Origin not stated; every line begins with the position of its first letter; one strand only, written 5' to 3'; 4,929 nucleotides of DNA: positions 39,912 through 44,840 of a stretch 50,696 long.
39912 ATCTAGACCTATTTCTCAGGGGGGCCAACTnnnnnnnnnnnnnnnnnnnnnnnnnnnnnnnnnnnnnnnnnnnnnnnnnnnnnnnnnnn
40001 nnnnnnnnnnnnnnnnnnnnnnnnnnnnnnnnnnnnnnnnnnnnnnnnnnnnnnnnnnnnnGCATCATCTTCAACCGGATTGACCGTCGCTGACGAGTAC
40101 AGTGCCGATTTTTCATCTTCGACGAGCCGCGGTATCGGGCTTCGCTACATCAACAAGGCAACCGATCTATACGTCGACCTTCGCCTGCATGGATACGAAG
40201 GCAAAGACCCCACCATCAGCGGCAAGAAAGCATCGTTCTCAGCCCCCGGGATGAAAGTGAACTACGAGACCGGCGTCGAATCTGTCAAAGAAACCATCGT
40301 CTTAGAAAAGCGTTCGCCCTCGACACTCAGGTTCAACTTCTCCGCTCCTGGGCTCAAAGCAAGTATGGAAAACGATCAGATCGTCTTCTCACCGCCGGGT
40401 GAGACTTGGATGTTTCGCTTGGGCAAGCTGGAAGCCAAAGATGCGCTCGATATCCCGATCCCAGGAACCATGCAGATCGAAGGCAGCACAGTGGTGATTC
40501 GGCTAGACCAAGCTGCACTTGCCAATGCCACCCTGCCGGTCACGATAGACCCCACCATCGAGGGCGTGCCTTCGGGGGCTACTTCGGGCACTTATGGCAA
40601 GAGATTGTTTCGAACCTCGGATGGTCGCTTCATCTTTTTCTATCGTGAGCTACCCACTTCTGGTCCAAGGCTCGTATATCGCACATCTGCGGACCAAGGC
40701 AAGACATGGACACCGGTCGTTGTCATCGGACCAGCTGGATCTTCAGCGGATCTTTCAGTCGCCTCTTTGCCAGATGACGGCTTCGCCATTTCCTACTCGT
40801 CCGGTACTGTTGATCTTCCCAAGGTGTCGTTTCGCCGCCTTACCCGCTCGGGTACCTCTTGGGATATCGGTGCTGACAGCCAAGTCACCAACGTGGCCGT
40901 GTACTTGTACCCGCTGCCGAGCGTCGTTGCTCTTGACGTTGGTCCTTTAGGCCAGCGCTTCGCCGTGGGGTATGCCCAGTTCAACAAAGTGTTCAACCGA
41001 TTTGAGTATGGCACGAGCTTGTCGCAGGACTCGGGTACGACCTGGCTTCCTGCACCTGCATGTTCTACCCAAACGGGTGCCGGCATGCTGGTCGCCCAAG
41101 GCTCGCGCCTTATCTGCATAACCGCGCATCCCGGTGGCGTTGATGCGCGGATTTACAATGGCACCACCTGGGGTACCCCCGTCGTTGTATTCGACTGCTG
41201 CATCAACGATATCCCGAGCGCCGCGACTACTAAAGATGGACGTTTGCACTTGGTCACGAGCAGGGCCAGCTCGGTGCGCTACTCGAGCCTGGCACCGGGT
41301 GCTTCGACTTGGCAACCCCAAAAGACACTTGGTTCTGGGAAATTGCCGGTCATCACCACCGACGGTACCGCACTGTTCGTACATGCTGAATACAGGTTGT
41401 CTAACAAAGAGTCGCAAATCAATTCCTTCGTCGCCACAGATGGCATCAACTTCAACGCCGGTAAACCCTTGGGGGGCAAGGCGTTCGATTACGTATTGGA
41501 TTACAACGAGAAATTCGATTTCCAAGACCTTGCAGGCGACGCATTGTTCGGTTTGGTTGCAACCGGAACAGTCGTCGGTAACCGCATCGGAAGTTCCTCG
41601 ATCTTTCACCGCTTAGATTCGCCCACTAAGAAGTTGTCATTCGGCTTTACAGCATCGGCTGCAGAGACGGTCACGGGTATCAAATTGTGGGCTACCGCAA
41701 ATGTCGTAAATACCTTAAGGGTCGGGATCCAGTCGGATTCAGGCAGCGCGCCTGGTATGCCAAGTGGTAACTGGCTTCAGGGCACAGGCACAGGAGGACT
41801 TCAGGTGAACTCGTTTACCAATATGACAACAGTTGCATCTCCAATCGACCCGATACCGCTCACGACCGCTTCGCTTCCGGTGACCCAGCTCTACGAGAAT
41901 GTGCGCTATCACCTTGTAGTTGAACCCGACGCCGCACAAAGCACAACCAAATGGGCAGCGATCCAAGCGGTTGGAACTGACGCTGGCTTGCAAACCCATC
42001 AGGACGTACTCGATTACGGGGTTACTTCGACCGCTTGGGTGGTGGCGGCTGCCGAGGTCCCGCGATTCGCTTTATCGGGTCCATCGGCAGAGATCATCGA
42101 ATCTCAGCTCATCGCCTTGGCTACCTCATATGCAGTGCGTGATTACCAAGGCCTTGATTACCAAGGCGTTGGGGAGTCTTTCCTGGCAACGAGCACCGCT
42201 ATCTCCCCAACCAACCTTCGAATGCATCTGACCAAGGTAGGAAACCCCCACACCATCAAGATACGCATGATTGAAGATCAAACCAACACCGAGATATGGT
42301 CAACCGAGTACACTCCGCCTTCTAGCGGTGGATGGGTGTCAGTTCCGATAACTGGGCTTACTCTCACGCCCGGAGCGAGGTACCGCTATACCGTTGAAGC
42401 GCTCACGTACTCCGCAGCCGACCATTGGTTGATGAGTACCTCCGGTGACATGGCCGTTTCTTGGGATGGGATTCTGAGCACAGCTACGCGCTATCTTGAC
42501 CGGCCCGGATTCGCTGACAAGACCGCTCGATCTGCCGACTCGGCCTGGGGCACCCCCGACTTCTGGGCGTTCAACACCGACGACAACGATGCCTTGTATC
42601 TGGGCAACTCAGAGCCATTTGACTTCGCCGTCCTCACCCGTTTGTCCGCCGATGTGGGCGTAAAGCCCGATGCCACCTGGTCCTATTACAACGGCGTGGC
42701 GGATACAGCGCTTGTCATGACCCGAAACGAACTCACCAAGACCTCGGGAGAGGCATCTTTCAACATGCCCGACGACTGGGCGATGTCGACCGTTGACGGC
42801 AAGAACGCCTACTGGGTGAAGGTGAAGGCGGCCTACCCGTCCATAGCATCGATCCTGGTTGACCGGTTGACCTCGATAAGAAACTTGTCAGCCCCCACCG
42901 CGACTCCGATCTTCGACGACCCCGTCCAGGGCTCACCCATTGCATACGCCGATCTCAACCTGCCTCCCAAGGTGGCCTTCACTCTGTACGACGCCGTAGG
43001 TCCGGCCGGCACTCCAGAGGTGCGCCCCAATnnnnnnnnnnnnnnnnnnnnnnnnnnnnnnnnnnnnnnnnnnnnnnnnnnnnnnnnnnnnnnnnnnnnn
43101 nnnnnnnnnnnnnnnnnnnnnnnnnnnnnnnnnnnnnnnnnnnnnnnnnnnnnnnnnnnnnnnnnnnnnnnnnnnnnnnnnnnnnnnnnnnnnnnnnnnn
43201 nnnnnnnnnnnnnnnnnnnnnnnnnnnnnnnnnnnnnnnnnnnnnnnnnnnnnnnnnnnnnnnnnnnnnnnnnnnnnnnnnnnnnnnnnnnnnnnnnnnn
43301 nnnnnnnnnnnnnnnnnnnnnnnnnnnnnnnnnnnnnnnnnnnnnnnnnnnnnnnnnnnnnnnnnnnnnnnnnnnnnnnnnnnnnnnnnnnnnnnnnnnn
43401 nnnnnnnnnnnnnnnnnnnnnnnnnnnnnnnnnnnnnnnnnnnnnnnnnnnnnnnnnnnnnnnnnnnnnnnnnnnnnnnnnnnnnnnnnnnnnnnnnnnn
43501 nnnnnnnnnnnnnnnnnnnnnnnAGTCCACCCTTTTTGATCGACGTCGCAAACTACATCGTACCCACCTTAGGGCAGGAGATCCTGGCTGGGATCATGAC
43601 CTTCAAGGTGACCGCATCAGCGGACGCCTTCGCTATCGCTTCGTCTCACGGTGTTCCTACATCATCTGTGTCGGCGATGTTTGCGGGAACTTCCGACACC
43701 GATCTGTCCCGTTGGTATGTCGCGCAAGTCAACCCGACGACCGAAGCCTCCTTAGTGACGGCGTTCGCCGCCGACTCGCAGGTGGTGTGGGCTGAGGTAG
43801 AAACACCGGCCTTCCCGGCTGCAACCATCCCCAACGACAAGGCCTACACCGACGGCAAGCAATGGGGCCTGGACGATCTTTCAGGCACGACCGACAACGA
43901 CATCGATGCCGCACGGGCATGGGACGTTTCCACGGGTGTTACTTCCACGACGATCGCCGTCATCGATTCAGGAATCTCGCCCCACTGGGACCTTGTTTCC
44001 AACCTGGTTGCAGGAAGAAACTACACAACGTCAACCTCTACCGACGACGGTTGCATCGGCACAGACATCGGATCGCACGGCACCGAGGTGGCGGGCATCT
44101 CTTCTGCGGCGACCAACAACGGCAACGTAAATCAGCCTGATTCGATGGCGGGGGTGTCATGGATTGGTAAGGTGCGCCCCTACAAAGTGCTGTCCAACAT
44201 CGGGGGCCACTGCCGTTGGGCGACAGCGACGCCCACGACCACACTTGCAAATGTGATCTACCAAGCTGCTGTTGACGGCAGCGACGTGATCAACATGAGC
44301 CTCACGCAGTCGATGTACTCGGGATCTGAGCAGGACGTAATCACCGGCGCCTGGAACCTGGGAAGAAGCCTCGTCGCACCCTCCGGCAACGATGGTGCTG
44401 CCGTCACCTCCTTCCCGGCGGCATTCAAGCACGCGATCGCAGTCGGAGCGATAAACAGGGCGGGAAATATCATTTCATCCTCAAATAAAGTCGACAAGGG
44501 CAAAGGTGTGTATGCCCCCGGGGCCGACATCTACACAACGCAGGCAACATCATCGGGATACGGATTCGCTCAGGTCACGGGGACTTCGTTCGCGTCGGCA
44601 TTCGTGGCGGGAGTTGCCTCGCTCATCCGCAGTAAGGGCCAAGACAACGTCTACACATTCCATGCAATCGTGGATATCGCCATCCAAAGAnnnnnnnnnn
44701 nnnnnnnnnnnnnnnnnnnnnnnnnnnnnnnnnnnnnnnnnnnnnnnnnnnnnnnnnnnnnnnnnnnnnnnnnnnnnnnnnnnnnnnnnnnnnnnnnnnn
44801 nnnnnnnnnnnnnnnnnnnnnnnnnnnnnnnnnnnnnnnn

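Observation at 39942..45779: Giant secreted mosaic protein with an S8 protease and its own propeptide buried about 1200 aa inside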

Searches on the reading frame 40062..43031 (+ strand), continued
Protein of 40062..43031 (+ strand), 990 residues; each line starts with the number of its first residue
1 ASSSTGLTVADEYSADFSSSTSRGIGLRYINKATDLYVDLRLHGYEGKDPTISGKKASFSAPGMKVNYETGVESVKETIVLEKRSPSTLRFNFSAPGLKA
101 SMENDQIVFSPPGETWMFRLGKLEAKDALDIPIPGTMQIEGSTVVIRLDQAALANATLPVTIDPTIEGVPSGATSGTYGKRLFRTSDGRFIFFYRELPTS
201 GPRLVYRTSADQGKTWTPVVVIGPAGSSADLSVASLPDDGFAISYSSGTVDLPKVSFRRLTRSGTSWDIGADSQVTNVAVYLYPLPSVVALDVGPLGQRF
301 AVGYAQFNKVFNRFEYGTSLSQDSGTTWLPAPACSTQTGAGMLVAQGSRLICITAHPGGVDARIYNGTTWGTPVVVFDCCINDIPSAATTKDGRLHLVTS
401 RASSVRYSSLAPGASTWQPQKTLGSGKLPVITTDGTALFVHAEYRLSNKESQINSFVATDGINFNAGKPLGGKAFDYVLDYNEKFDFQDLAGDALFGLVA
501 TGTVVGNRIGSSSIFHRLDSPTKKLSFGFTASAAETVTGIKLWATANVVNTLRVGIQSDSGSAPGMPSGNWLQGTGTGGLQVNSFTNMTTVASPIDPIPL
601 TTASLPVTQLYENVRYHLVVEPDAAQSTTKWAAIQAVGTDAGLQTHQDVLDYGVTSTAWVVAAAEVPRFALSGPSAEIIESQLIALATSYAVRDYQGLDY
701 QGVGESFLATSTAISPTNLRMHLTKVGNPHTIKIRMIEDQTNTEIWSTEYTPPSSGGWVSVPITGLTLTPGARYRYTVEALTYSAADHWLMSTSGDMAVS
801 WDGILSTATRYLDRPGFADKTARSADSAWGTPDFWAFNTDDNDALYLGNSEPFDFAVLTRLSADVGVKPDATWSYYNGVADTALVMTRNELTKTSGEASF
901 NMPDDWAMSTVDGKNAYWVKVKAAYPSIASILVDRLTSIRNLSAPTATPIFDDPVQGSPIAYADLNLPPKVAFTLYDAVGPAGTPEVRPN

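Call 101: find_encoding_contigs(protein=P0144, flank=10000, max_places=2)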
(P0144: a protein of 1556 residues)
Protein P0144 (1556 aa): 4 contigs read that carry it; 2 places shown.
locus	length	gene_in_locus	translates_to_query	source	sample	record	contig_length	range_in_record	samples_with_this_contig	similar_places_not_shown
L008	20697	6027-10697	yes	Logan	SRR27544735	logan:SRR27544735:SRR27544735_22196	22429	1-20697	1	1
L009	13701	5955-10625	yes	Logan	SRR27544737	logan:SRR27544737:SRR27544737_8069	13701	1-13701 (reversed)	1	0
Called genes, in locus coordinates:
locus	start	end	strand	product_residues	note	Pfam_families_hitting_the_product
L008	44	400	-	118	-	-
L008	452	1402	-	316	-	PF01087:GalP_UDP_transf, PF11969:DcpS_C (faint), PF16268:DUF4921, PF02744:GalP_UDP_tr_C, PF01230:HIT (weak)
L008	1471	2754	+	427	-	-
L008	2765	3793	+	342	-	PF00266:Aminotran_5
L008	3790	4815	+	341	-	PF01171:ATP_bind_3 (weak), PF03054:tRNA_Me_trans, PF20259:tRNA_Me_trans_M, PF20258:tRNA_Me_trans_C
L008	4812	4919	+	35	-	-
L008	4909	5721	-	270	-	-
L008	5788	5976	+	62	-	-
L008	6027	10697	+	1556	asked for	-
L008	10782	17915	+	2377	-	PF05593:RHS_repeat, PF25023:TEN_YD-shell, PF05593:RHS_repeat, PF25023:TEN_YD-shell, PF05593:RHS_repeat (weak), PF25023:TEN_YD-shell, PF05593:RHS_repeat (weak), PF25023:TEN_YD-shell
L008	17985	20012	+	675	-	PF22745:Nlig-Ia, PF01653:DNA_ligase_aden, PF00633:HHH (faint), PF03120:OB_DNA_ligase, PF03119:DNA_ligase_ZBD (weak), PF14520:HHH_5 (faint), PF12826:HHH_2, PF00533:BRCT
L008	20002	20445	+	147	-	PF13452:FAS1_DH_region, PF22622:MFE-2_hydrat-2_N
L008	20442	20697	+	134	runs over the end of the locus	PF01575:MaoC_dehydratas, PF13452:FAS1_DH_region (weak)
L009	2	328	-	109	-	?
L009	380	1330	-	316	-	PF01087:GalP_UDP_transf, PF11969:DcpS_C (faint), PF16268:DUF4921, PF02744:GalP_UDP_tr_C, PF01230:HIT (weak)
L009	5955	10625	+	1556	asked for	-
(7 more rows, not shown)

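Call 102: find_encoding_contigs(protein=P0148, flank=8000, max_places=2)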
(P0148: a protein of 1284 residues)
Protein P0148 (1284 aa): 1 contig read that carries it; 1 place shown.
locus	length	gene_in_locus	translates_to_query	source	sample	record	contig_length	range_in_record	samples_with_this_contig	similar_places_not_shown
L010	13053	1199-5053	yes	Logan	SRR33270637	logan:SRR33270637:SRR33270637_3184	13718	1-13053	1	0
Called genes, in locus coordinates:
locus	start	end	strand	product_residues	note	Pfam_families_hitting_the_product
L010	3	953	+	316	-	?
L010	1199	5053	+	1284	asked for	-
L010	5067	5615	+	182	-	-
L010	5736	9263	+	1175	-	PF08241:Methyltransf_11 (weak), PF13641:Glyco_tranf_2_3, PF00535:Glycos_transf_2, PF13632:Glyco_trans_2_3 (weak), PF00534:Glycos_transf_1, PF13692:Glyco_trans_1_4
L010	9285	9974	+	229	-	PF00535:Glycos_transf_2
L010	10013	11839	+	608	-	-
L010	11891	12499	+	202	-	-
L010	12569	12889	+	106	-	-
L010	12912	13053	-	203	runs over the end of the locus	-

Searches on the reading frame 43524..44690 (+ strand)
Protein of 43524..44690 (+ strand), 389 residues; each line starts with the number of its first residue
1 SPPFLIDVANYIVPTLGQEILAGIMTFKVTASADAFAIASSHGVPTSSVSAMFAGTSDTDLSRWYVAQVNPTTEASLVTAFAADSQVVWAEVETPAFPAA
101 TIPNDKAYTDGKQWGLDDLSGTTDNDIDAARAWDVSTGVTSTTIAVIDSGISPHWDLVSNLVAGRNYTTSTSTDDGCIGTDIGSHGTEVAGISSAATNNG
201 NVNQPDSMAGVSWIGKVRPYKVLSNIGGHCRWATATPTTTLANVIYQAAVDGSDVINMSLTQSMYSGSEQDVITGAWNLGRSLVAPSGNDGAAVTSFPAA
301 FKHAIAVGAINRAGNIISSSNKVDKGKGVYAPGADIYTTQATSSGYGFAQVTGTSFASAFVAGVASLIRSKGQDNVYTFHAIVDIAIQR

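Call 23: find_homologous_proteins(query=window:43524-44690:+, max_evalue=0.001)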
Query window:43524-44690:+ (389 aa): 1003 proteins with E <= 0.001 among 8000 candidates; the best 120 are listed.
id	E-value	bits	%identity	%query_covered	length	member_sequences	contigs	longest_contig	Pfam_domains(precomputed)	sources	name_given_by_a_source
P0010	1.2e-29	122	38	75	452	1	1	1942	PF22148.2,PF00082.28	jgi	jgi:thermitase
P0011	9.9e-29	119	37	74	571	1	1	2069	PF22148.2,PF13585.13,PF13860.13,PF00082.28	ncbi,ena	-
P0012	1.2e-27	115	34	80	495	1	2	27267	PF00082.28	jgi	jgi:subtilisin family serine protease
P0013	1.3e-27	115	34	80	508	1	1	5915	PF00082.28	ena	-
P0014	1.1e-26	112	32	82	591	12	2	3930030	PF00082.28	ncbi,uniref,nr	ncbi:S8 family peptidase [Alkalihalophilus pseudofirmus]|uniref:S8 family peptidase n=1 Tax=Alkaliha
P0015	1.5e-26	111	32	95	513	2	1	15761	PF22352.3,PF22148.2,PF00082.28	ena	-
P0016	1.6e-26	111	36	80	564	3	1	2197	PF22148.2,PF00082.28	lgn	-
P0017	3.8e-26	110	37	76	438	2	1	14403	PF00082.28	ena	-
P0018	5.9e-26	109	36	82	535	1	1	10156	PF01471.24,PF00082.28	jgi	jgi:subtilisin family serine protease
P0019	9.0e-26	109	34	77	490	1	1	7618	PF00082.28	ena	-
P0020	1.3e-25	108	35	73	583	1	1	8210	PF22148.2,PF17957.8,PF00082.28,PF19077.7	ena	-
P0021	4.6e-25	106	32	92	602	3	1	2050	PF22148.2,PF17957.8,PF13750.13,PF00082.28,PF19077.7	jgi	-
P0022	8.8e-25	106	36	79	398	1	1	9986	PF22148.2,PF00082.28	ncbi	-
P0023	9.1e-25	106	33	71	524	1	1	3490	PF00082.28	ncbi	-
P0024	1.4e-24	105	34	93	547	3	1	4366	PF01471.24,PF00082.28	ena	-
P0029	2.2e-23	101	34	77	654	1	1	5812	PF13715.13,PF22148.2,PF08308.18,PF17802.8,PF13620.13,PF09430.17,PF22904.4,PF00082.28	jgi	-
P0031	3.3e-23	100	32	93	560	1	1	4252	PF22148.2,PF17957.8,PF00082.28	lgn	-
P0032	4.7e-23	100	33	83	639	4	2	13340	PF22148.2,PF17957.8,PF00082.28,PF19077.7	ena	-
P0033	5.5e-23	100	36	66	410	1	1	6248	PF22148.2,PF00082.28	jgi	jgi:thermitase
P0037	9.4e-23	99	36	80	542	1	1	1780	PF22148.2,PF02369.23,PF00082.28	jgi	jgi:thermitase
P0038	9.7e-23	99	32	79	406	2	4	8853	PF22148.2,PF00082.28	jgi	jgi:serine protease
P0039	3.0e-22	97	32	79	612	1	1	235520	PF22148.2,PF04151.22,PF00082.28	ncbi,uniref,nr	ncbi:S8 family serine peptidase [Mechercharimyces sp. CAU 1602]|uniref:S8 family serine peptidase n=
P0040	3.5e-22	97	39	62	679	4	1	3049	PF22148.2,PF00082.28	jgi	jgi:subtilisin family serine protease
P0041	6.0e-22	96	36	77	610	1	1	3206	PF22148.2,PF17957.8,PF00082.28,PF22501.2,PF19077.7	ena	-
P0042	7.4e-22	96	36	70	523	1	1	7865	PF22148.2,PF00082.28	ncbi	ncbi:MAG: S8 family peptidase [Candidatus Methanospirareceae archaeon]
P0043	1.2e-21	95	36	74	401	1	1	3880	PF22148.2,PF00082.28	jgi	jgi:subtilisin family serine protease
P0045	2.6e-21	94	34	79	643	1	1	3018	PF22148.2,PF13620.13,PF00082.28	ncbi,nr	ncbi:MAG TPA: S8 family serine peptidase [Gemmatimonadales bacterium]|nr:S8 family serine peptidase 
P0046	3.6e-21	94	33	78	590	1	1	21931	PF13715.13,PF22148.2,PF02369.23,PF12985.14,PF13620.13,PF00082.28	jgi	jgi:thermitase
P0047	4.4e-21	93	30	90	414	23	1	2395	PF22148.2,PF00082.28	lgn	-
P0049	5.3e-21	93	34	88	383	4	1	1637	PF22148.2,PF00082.28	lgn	-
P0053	1.3e-20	92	30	98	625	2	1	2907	PF22352.3,PF22148.2,PF00082.28,PF18911.7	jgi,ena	-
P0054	1.4e-20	92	33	75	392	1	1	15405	PF22148.2,PF00082.28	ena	-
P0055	1.5e-20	92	33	78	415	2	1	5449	PF22148.2,PF00082.28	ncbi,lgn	-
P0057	1.6e-20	92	35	69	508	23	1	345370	PF22148.2,PF00082.28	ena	-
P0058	1.8e-20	91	33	88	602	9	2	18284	PF22148.2,PF00082.28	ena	-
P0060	2.8e-20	91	34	78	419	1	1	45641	PF22148.2,PF00082.28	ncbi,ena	-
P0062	3.5e-20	90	32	80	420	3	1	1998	PF22148.2,PF00082.28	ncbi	-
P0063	7.1e-20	89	35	76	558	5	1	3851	PF22148.2,PF00082.28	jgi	jgi:thermitase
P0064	8.7e-20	89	31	84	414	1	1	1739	PF22148.2,PF00082.28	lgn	-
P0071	3.1e-19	87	31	78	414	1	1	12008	PF22148.2,PF00082.28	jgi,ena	-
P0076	6.1e-19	86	32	76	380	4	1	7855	PF22148.2,PF00082.28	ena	-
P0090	1.6e-18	85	33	77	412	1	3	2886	PF22148.2,PF00082.28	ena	-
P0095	2.9e-18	84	31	78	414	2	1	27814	PF22148.2,PF00082.28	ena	-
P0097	3.3e-18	84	35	67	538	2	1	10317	PF22148.2,PF00082.28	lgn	-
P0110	1.1e-17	82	34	79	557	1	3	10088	PF18885.7,PF22148.2,PF00082.28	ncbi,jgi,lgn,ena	ncbi:MAG: S8 family serine peptidase [Coriobacteriia bacterium]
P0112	1.2e-17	82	35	79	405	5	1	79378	PF22148.2,PF00082.28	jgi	jgi:thermitase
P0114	1.5e-17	82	31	78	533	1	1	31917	PF22148.2,PF00082.28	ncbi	-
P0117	2.1e-17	81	32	92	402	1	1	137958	PF22148.2,PF00082.28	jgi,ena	-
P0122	2.2e-17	81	34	71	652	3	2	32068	PF22148.2,PF00082.28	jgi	jgi:subtilisin family serine protease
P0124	3.2e-17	81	32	89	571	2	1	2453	PF22148.2,PF00082.28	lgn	-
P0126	4.0e-17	80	33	70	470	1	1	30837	PF22148.2,PF00082.28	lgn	-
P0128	4.1e-17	80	34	77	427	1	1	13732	PF22148.2,PF00082.28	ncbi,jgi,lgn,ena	-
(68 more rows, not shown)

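Call 24: search_protein_families(library=pfam, proteins=[P0117, P0053, P0015, P0031, P0047, P0021, P0124, P0049], max_evalue=0.001)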
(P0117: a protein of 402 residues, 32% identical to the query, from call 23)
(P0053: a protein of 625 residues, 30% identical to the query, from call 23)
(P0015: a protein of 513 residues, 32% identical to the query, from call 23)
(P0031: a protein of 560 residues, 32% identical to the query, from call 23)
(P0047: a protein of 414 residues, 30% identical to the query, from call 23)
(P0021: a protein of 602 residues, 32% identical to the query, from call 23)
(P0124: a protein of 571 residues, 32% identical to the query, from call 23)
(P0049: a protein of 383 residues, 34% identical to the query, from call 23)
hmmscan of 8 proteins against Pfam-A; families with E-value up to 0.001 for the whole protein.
P0117 (402 aa): 2 families
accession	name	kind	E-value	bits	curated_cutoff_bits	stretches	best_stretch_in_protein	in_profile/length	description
PF00082.27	Peptidase_S8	-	3.4e-57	194.4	21.8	1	133-391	1-288/288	Subtilase family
PF22148.1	Fervidolysin_NPro-like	-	7.4e-12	45.9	21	1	33-99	16-81/81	Fervidolysin N-terminal prodomain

P0053 (625 aa): 4 families
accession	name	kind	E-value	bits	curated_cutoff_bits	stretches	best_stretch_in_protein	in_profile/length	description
PF00082.27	Peptidase_S8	-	2.6e-58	198.1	21.8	1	163-414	2-276/288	Subtilase family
PF22148.1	Fervidolysin_NPro-like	-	6.7e-11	42.9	21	1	29-93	16-79/81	Fervidolysin N-terminal prodomain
PF22352.2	K319L-like_PKD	-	6.6e-10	39.3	27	1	451-531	1-84/84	K319L-like, PKD domain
PF18911.6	PKD_4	-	2.5e-06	27.9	27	1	444-530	1-84/85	PKD domain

P0015 (513 aa): 4 families
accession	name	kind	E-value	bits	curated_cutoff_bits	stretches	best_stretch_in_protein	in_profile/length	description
PF00082.27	Peptidase_S8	-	6.1e-57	193.6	21.8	1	169-418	2-276/288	Subtilase family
PF22148.1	Fervidolysin_NPro-like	-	3.2e-17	63.1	21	1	20-98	4-81/81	Fervidolysin N-terminal prodomain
PF22352.2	K319L-like_PKD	-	3.5e-06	27.4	27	1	454-495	1-38/84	K319L-like, PKD domain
PF18911.6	PKD_4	-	0.00038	20.9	27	0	447-491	1-40/85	PKD domain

P0031 (560 aa): 3 families
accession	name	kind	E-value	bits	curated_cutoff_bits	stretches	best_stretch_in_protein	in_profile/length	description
PF00082.27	Peptidase_S8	-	1.8e-48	165.7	21.8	1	163-416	2-288/288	Subtilase family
PF17957.7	Big_7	-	6e-14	52.9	24.1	1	470-540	1-70/70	Bacterial Ig domain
PF22148.1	Fervidolysin_NPro-like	-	1.2e-11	45.3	21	1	55-121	16-81/81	Fervidolysin N-terminal prodomain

P0047 (414 aa): 2 families
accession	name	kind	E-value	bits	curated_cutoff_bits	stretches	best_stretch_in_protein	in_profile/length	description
PF00082.27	Peptidase_S8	-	1.3e-57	195.7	21.8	1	140-404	1-288/288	Subtilase family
PF22148.1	Fervidolysin_NPro-like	-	3.1e-09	37.5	21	1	32-106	8-81/81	Fervidolysin N-terminal prodomain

P0021 (602 aa): 5 families
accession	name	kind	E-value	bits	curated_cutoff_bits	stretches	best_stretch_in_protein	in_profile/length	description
PF00082.27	Peptidase_S8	-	1.9e-51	175.5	21.8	1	157-397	5-288/288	Subtilase family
PF17957.7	Big_7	-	5e-30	104.4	24.1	2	420-487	1-70/70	Bacterial Ig domain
PF22148.1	Fervidolysin_NPro-like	-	1e-10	42.3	21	1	39-118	3-81/81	Fervidolysin N-terminal prodomain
PF13750.12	Big_3_3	-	7.2e-06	26.2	27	1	470-550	4-85/157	Bacterial Ig-like domain (group 3)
PF19077.6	Big_13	-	8.8e-06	26.6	27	1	450-506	41-100/102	Bacterial Ig-like domain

P0124 (571 aa): 2 families
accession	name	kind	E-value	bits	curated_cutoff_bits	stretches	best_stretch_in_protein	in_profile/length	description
PF00082.27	Peptidase_S8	-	1.6e-50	172.5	21.8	1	202-448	3-275/288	Subtilase family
PF22148.1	Fervidolysin_NPro-like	-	1.4e-07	32.3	21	1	78-146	16-81/81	Fervidolysin N-terminal prodomain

P0049 (383 aa): 3 families
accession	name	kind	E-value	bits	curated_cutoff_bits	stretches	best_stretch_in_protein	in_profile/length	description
PF00082.27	Peptidase_S8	-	9.5e-46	156.8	21.8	1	132-361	4-274/288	Subtilase family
PF22148.1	Fervidolysin_NPro-like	-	1.7e-07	32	21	1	33-93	18-80/81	Fervidolysin N-terminal prodomain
PF18492.6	ORF_2_N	-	7.8e-05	23.3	29.2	1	34-96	55-116/122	Open reading frame 2 N-terminal domain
